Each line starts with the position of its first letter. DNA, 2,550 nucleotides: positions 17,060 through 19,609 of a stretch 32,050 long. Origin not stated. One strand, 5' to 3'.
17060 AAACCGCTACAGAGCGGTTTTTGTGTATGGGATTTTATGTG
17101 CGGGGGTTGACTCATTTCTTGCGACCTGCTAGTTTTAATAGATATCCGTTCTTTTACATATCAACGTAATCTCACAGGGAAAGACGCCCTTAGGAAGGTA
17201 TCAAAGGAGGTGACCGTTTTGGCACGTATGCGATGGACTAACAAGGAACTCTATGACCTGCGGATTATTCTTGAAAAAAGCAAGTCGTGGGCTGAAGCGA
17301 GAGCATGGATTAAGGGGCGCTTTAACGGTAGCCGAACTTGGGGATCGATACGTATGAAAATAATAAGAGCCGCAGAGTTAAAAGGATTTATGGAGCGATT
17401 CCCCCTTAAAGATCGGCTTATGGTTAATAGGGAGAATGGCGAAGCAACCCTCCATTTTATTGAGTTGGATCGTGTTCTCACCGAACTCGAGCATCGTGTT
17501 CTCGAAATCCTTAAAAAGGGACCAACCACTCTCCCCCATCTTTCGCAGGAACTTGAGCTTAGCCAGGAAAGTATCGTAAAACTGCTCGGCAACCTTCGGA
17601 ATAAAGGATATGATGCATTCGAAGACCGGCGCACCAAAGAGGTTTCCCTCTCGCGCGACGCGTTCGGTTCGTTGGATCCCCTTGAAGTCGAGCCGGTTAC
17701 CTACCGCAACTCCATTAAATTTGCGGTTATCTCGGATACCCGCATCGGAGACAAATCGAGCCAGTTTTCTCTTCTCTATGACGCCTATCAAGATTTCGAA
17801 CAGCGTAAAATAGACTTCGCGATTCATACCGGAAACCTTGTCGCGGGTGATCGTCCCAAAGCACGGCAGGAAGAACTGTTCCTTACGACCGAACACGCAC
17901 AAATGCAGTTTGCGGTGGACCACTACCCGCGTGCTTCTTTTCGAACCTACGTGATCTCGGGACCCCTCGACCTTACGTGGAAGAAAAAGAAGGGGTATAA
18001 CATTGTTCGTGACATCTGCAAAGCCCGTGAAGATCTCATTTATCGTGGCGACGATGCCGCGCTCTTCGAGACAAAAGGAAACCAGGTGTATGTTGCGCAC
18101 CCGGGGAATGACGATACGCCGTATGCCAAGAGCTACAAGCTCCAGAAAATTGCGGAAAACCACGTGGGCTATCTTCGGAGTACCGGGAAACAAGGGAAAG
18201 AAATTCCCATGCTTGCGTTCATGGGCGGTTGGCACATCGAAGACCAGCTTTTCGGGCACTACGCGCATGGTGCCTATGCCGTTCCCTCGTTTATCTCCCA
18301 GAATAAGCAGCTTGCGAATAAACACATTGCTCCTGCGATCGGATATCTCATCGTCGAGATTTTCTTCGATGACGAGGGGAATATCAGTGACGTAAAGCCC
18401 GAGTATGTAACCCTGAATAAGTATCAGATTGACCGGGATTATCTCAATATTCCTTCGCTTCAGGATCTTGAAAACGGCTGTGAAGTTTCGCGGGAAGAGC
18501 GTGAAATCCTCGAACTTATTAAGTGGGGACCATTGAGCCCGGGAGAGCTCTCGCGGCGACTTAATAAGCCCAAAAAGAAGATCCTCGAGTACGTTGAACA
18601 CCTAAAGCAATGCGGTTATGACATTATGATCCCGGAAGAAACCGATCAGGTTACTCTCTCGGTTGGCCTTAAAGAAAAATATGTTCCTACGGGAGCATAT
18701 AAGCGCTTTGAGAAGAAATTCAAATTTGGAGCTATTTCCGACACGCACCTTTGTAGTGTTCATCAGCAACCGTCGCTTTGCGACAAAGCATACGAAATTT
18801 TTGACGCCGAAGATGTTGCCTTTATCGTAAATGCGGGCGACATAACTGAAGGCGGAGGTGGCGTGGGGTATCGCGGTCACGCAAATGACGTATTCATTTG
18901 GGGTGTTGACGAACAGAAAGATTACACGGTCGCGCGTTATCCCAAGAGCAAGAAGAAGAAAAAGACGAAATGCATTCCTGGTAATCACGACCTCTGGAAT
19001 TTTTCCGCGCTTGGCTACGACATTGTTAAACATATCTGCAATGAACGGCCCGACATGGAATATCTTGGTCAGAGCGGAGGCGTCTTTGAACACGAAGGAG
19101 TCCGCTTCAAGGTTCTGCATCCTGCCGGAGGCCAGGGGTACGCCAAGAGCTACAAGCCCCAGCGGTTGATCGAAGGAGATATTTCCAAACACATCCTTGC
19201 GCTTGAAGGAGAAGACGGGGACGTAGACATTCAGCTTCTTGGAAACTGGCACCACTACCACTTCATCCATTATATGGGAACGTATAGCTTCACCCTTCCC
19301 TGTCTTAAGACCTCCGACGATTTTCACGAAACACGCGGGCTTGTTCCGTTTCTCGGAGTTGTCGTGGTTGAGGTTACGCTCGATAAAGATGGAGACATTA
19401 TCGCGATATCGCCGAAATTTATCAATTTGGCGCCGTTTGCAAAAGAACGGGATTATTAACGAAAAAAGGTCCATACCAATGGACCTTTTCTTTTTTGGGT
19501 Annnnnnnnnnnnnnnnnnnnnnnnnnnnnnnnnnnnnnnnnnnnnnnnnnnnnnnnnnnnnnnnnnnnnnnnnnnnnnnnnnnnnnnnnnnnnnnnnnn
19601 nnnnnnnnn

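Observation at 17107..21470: Self-contained cassette: double wHTH-metallophosphoesterase protein + basic HNH protein + D2-only Clp ATPase, inserted between pyrEF and pcm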

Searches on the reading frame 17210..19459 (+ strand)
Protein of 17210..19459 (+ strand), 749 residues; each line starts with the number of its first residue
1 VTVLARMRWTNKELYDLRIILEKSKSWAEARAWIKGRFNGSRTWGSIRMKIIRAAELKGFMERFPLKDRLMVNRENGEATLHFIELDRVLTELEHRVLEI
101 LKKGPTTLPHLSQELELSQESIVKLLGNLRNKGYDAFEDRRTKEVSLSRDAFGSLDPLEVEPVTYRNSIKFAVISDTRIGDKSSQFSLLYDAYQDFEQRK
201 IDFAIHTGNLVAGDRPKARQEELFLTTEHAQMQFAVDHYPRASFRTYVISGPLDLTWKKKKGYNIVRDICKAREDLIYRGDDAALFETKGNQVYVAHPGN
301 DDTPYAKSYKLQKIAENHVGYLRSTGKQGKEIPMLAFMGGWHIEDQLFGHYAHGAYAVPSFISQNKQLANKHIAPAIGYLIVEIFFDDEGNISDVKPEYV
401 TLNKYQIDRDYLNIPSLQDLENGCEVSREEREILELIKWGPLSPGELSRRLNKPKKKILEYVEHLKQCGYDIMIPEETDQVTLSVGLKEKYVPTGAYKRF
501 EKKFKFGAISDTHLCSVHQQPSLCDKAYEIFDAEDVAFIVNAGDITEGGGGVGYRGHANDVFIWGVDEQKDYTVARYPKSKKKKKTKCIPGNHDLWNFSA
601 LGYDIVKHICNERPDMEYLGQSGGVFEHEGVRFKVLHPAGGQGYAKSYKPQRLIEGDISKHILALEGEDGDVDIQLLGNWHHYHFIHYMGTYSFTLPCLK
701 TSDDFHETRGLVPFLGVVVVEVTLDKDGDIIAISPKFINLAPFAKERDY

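Call 3: search_protein_families(library=pfam, proteins=[window:17210-19459:+], max_evalue=0.1)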
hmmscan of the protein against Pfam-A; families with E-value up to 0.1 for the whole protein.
window:17210-19459:+ (749 aa): 13 families
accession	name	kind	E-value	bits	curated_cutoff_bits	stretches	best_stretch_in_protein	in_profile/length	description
PF00149.33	Metallophos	-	3.5e-11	44.3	21.5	2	504-641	1-116/191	Calcineurin-like phosphoesterase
PF01978.25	TrmB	-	3.6e-06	27.2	25.6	0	90-134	6-51/68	Sugar-specific transcriptional regulator TrmB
PF12850.12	Metallophos_2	-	4.6e-06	27.2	27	1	505-647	2-91/154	Calcineurin-like phosphoesterase superfamily domain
PF21476.4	PF0610-like_N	-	4.1e-05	24.2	33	1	432-466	5-39/50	PF0610-like, N-terminal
PF01022.26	HTH_5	-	8.6e-05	22.8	22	1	431-470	5-44/47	Bacterial regulatory protein, arsR family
PF12802.13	MarR_2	-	0.00023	21.7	27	1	90-134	3-49/61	MarR family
PF13412.12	HTH_24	-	0.00045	20.2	21.9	1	431-470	6-46/48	Winged helix-turn-helix DNA-binding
PF17782.7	DprA_WH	-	0.0019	18.6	22.9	0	90-129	10-49/61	DprA winged helix domain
PF13463.12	HTH_27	-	0.0043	17.7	22.2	0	90-148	1-65/68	Winged helix DNA-binding domain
PF08279.18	HTH_11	-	0.017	15.5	25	0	96-134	4-44/55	HTH domain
PF06666.16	DUF1173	-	0.048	12.9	25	0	28-74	141-185/386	Protein of unknown function (DUF1173)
PF04545.22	Sigma70_r4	-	0.061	13.3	24.1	0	427-455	6-34/50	Sigma-70, region 4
PF01418.23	HTH_6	-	0.092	13.2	28.3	0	90-137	14-66/77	Helix-turn-helix domain, rpiR family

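Call 4: search_protein_families(library=padloc, proteins=[window:17210-19459:+], max_evalue=0.1)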
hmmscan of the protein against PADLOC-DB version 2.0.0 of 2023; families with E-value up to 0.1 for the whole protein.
window:17210-19459:+ (749 aa): 13 families
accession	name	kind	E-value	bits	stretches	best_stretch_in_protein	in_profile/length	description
PDLC01434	CasR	-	4.9e-08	31.1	2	69-145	106-180/191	"CAS-I,CAS-II,CAS-III,CAS-IV,CAS-V,CAS-VI; associated_signaling"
PDLC01268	CasR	-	7.7e-08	30.5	1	77-141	110-171/179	"CAS-I,CAS-II,CAS-III,CAS-IV,CAS-V,CAS-VI; associated_signaling"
PDLC01849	CARF3--CARF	-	2.7e-06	25.2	1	68-134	114-180/197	-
PDLC01879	CARF3--CARF_TM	-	4.6e-06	24.4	2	413-469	144-198/222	-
PDLC01850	CARF3--CARF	-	5.9e-05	21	1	425-469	142-187/209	-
PDLC01044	Csa3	-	0.00014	19.8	0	420-469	129-177/194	Type I-A associated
PDLC01875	CARF3--CARF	-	0.00038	18.3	1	81-143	135-198/219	-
PDLC03922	MkoB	-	0.00068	17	1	88-136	25-73/610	-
PDLC01438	Csa3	-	0.00069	17.7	0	91-154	147-208/305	"CAS-I,CAS-II,CAS-III,CAS-IV,CAS-V,CAS-VI; associated_signaling"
PDLC01859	CARF3--CARF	-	0.0062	14.3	1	78-135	136-198/213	-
PDLC01858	CARF3--CARF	-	0.008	14.1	0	418-469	135-185/204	-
PDLC01867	CARF3--CARF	-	0.025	12.5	0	90-133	141-184/200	-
PDLC01860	CARF3--CARF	-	0.026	12.6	0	85-147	133-200/210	-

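Call 5: search_protein_families(library=ncbifam, proteins=[window:17210-19459:+], max_evalue=0.1)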
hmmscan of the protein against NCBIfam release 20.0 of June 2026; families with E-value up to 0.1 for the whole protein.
window:17210-19459:+ (749 aa): 10 families
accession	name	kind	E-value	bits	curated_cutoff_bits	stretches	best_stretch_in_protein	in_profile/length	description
TIGR01884.1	cas_HTH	subfamily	1.9e-06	27.4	60.2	1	82-147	132-198/202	CRISPR-associated CARF protein Csa3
TIGR00122.1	birA_repr_reg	equivalog_domain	0.00045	20.1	70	0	96-140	4-48/69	biotin operon repressor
NF003118.0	PRK04036.1-3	equivalog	0.0013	17.7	445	1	499-595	221-320/481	DNA-directed DNA polymerase II small subunit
NF033789.1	repress_SdpR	subfamily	0.008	16.1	100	0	431-468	11-48/79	autorepressor SdpR family transcription factor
TIGR00040.1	yfcE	subfamily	0.013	15.6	56.25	0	505-612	2-64/158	YfcE family phosphodiesterase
NF003210.0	PRK04172.1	equivalog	0.019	13.8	350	1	90-149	4-64/496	phenylalanine--tRNA ligase subunit alpha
NF053602.1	Phr_regulator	exception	0.024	14.2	320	0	89-133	9-53/191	heat shock transcription regulator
NF033788.1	HTH_metalloreg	subfamily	0.048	13.5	55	0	96-133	15-53/77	metalloregulator ArsR/SmtB family transcription factor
TIGR03729.1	acc_ester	subfamily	0.067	12.6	148.25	0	505-546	1-43/239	putative phosphoesterase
NF053606.1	Sta1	subfamily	0.086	13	80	0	90-133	18-62/100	Sta1 family transcriptional regulator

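Call 13: find_homologous_proteins(query=window:17210-19459:+, max_evalue=0.00001)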
Query window:17210-19459:+ (749 aa): 8 proteins with E <= 0.00001 among 8000 candidates.
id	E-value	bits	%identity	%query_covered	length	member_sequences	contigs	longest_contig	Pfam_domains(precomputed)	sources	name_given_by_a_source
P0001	0.0e+0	1737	100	99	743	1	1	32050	PF21476.5,PF01978.26,PF12850.13,PF00149.34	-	-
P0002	0.0e+0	1317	75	100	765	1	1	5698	PF12850.13,PF00149.34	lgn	-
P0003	0.0e+0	1151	70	93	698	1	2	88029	PF12850.13,PF00149.34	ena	-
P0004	0.0e+0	1051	67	88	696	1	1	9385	PF01978.26,PF12850.13,PF00149.34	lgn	-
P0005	7.7e-296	1002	64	88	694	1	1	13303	PF21476.5,PF12850.13,PF00149.34,PF12802.14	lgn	-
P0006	2.9e-133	464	38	91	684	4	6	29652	PF12850.13,PF00149.34,PF12802.14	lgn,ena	-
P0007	3.5e-132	461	38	86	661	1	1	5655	PF12850.13,PF00149.34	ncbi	-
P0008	1.9e-129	452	37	88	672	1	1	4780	PF12850.13,PF00149.34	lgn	-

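Call 14: find_encoding_contigs(protein=P0003, flank=10000, max_places=3)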
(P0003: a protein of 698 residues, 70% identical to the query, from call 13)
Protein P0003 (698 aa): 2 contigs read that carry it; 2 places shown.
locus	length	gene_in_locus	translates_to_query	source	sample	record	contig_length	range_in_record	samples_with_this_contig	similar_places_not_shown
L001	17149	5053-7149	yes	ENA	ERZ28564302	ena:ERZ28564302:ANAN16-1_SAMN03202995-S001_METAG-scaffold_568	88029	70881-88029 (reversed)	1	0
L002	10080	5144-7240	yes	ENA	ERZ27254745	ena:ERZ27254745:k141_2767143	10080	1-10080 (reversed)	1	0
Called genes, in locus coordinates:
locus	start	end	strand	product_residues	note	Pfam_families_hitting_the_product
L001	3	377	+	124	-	?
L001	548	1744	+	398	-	-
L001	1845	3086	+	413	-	PF01595:CNNM, PF00571:CBS (weak), PF03471:CorC_HlyC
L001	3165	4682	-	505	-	PF00478:IMPDH, PF00571:CBS, PF00977:His_biosynth (faint), PF01070:FMN_dh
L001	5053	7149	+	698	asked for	PF12850:Metallophos_2 (faint), PF00149:Metallophos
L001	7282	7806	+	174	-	-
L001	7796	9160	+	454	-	PF00004:AAA (faint), PF07724:AAA_2, PF07728:AAA_5 (faint), PF13401:AAA_22 (weak), PF07724:AAA_2, PF10431:ClpB_D2-small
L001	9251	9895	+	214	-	PF01135:PCMT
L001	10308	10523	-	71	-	-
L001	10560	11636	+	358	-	PF02618:YceG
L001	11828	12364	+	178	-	PF00466:Ribosomal_L10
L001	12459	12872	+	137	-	PF16320:Ribosomal_L12_N, PF00542:Ribosomal_L12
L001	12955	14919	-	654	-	-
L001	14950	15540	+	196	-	-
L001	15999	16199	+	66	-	-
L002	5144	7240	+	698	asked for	PF12850:Metallophos_2 (faint), PF00149:Metallophos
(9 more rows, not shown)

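Call 15: find_encoding_contigs(protein=P0006, flank=10000, max_places=6)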
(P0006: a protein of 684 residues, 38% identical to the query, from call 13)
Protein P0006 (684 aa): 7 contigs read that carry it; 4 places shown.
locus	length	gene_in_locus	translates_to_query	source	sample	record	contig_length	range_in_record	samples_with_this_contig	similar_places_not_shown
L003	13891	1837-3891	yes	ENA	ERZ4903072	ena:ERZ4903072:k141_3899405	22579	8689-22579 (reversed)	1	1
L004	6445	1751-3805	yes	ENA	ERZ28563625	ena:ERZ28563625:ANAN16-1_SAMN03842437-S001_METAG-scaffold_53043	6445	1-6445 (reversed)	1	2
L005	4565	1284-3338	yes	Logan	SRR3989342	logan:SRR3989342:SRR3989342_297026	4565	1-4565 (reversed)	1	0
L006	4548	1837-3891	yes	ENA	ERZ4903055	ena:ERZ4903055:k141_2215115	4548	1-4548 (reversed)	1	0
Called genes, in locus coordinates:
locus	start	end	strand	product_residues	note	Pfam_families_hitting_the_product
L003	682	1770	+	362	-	-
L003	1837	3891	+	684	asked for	PF12802:MarR_2 (faint), PF00149:Metallophos, PF12850:Metallophos_2 (weak)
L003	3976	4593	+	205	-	PF01135:PCMT, PF01189:Methyltr_RsmB-F (weak), PF13847:Methyltransf_31 (weak)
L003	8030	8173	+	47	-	-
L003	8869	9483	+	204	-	PF03161:LAGLIDADG_2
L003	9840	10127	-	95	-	-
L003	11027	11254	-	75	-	-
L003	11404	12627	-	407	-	PF07992:Pyr_redox_2, PF00070:Pyr_redox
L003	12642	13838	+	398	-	PF00162:PGK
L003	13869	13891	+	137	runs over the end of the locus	-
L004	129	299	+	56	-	PF00471:Ribosomal_L33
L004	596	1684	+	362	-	-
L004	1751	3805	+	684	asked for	PF12802:MarR_2 (faint), PF00149:Metallophos, PF12850:Metallophos_2 (weak)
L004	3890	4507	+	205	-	PF01135:PCMT, PF01189:Methyltr_RsmB-F (weak), PF13847:Methyltransf_31 (weak)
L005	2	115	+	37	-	?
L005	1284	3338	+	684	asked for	PF12802:MarR_2 (faint), PF00149:Metallophos, PF12850:Metallophos_2 (weak)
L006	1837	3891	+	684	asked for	PF12802:MarR_2 (faint), PF00149:Metallophos, PF12850:Metallophos_2 (weak)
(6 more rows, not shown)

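Call 16: find_encoding_contigs(protein=P0007, flank=10000, max_places=3)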
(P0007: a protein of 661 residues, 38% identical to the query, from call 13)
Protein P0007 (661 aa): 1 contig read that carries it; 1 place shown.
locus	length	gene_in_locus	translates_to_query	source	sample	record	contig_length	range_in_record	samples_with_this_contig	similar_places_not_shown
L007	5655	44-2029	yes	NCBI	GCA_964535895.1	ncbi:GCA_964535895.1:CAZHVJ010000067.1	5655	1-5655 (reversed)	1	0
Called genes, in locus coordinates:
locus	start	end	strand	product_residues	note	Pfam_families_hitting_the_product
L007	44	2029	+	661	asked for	PF00149:Metallophos, PF12850:Metallophos_2 (weak)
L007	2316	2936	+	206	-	PF01135:PCMT, PF01189:Methyltr_RsmB-F (weak), PF13847:Methyltransf_31 (weak)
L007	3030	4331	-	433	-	PF02163:Peptidase_M50, PF03118:RNA_pol_A_CTD (weak), PF14520:HHH_5 (faint), PF03118:RNA_pol_A_CTD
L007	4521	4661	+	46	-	-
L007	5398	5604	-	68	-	-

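Call 17: find_encoding_contigs(protein=P0008, flank=10000, max_places=3)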
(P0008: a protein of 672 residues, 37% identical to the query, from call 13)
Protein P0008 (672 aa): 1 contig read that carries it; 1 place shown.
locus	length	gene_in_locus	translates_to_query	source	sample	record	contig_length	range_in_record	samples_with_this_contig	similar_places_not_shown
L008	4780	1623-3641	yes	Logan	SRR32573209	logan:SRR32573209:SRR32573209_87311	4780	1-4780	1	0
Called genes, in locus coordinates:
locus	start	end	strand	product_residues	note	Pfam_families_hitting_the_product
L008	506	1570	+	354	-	-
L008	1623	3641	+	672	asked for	PF12850:Metallophos_2 (faint), PF00149:Metallophos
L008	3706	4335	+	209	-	PF01135:PCMT, PF13847:Methyltransf_31 (weak)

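Call 18: find_encoding_contigs(protein=P0005, flank=10000, max_places=3)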
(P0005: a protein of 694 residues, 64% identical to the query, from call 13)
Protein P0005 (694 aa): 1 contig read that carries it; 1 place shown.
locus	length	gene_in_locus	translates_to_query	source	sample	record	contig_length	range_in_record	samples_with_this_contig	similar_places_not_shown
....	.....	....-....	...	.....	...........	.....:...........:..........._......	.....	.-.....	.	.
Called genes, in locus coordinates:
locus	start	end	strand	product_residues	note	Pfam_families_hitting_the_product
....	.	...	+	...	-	?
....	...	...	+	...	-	-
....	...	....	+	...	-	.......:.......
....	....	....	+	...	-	-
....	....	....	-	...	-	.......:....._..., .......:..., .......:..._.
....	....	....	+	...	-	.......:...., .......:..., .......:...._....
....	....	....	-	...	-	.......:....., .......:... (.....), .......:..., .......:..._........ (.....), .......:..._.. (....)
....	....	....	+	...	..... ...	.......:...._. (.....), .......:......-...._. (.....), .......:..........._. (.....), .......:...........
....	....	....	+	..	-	-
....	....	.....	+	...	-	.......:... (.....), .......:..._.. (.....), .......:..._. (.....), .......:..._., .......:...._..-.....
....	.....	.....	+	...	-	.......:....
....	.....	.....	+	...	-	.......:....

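Call 31: search_solved_structures(query=A1, max_evalue=1, show_alignments=2)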
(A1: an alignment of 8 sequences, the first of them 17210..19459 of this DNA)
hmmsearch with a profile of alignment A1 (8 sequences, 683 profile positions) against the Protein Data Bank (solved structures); distinct sequences matched with E-value up to 1: 17.
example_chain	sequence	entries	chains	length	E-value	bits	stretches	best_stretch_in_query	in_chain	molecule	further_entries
1s3l_A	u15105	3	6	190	0.006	18.2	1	430-479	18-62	Hypothetical protein MJ0936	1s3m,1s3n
3tgn_A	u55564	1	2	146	0.019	16.6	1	358-404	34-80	Adc operon repressor AdcR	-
6w11_B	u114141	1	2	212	0.053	15.1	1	18-66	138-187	CRISPR locus-related putative DNA-binding protein Csa3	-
2wte_A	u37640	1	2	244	0.063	14.9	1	18-71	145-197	CSA3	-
6wxq_B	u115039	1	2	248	0.066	14.8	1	18-71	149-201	CRISPR-associated transcription factor Csa3 (Type I-A)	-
2ahd_A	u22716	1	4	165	0.089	14.4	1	438-479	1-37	Phosphodiesterase MJ0936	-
3nqo_A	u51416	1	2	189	0.097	14.2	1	366-422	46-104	MarR-family transcriptional regulator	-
1uly_A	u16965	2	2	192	0.15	13.6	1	11-67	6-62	hypothetical protein PH1932 | hypothetical transcription regulator protein, PH1932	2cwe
2a61_A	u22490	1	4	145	0.18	13.4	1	370-414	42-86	transcriptional regulator Tm0710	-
9sgv_A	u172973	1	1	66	0.19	13.3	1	361-411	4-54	Ap3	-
7fby_A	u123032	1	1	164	0.24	12.9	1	361-404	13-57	Transcriptional regulatory protein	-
1j5y_A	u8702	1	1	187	0.27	12.8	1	13-72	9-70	TRANSCRIPTIONAL REGULATOR, BIOTIN REPRESSOR FAMILY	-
9w4v_A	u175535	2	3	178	0.28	12.7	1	361-404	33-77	Uncharacterized HTH-type transcriptional regulator PH0140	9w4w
1tc3_C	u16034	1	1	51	0.34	12.4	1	357-396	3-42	PROTEIN (TC3 TRANSPOSASE)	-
6ems_A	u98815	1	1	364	0.69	11.4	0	372-420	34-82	tRNA (guanine(9)-/adenine(9)-N1)-methyltransferase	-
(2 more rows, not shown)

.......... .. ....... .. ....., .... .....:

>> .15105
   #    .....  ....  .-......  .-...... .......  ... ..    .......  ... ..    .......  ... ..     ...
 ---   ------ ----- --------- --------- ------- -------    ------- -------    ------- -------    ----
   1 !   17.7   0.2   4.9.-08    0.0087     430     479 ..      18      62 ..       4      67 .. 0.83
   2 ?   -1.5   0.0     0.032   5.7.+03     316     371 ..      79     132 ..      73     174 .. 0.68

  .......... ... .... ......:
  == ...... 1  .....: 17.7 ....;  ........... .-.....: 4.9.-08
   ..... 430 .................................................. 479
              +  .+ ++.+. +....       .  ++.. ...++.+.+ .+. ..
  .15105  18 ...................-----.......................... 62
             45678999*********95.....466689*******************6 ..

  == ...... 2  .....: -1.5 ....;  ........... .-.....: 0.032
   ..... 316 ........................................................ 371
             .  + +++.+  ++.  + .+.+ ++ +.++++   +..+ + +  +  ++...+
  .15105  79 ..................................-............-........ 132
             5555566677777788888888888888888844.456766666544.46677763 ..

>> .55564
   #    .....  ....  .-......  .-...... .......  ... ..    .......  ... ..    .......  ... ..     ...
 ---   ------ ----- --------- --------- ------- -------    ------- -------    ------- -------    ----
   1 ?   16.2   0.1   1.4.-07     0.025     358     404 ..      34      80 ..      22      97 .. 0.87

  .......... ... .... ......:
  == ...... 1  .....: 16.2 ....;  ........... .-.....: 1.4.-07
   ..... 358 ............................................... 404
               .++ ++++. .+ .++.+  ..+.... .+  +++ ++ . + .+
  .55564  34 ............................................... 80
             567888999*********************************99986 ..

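Call 34: search_protein_families(library=pfam, proteins=[L003:682-1770:+], max_evalue=0.001)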
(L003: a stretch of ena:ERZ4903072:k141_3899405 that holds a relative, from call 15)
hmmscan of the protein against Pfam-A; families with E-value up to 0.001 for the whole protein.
L003:682-1770:+ (362 aa): 1 family
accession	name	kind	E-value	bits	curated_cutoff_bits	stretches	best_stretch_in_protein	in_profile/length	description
PF01476.26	LysM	-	0.00089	19.6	20.9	0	34-76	1-37/43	LysM domain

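Call 38: find_related_loci(query=A1, collection=genome_contigs, flank=10000)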
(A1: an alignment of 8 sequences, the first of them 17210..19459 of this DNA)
Query A1 (749 aa) in genome_contigs; peptide patterns used: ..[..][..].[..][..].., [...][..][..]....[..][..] (x = any residue, [..] = any of these).
32 stretches matched a pattern; 2 encode a relative of the query (tblastn E <= 1e-3); 2 distinct loci.
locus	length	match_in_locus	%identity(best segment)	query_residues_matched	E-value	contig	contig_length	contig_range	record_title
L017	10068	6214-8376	39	9-749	1e-157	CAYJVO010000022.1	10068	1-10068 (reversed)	MAG TPA_asm: uncultured Candidatus Saccharibacteria bacterium isolate ERP125453_co1_472 genome assembly, contig: NODE_78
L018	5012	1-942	71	100-749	2e-151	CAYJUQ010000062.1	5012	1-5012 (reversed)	MAG TPA_asm: uncultured Candidatus Saccharibacteria bacterium isolate ERP125453_co1_297 genome assembly, contig: NODE_22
